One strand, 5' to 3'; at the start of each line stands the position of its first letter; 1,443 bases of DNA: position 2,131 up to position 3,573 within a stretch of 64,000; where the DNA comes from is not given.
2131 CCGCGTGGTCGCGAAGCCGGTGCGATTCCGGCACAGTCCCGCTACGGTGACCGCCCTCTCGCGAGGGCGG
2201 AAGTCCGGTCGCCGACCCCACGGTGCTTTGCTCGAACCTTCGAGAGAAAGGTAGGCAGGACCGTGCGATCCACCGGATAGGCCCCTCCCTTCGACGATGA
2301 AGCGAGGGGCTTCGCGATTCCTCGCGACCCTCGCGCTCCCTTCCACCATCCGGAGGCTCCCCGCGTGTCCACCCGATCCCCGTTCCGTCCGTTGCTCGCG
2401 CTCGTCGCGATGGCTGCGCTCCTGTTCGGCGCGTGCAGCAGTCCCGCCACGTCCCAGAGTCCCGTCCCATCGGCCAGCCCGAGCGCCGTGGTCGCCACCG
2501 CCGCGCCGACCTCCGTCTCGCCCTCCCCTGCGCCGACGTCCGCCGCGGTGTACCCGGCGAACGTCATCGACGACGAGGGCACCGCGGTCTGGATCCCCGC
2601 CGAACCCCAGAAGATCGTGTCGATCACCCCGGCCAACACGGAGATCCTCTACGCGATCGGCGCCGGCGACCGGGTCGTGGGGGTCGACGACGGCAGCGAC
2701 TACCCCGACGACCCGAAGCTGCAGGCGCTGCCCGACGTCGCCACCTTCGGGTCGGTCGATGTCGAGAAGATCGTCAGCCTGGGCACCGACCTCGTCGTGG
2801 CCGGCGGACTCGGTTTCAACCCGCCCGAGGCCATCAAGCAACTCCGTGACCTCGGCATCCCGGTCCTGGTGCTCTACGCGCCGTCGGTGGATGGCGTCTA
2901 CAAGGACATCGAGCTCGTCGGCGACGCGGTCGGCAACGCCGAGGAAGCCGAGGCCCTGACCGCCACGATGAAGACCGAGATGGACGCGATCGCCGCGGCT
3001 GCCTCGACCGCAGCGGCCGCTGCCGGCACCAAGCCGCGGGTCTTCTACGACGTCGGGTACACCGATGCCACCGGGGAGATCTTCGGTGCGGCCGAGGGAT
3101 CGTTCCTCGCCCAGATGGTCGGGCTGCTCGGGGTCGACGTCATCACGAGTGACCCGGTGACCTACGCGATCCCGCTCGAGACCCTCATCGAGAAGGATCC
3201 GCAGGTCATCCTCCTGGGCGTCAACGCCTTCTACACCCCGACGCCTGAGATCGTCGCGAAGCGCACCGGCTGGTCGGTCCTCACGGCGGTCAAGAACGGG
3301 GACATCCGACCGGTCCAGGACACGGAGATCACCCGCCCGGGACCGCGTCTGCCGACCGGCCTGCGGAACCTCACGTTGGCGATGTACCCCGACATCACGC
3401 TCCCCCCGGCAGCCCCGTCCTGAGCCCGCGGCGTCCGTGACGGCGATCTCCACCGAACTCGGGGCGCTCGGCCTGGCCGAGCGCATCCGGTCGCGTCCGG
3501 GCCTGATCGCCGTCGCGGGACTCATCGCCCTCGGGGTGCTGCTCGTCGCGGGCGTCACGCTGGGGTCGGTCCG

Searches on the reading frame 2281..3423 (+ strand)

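Call 19: search_protein_families(library=pfam, proteins=[window:2281-3423:+], max_evalue=0.001)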
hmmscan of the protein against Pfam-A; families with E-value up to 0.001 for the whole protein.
window:2281-3423:+ (380 aa): 1 family
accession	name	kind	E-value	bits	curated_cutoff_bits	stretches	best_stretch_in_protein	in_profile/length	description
PF01497.23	Peripla_BP_2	-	8.1e-29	101.1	27.5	1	112-342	1-228/235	Periplasmic binding protein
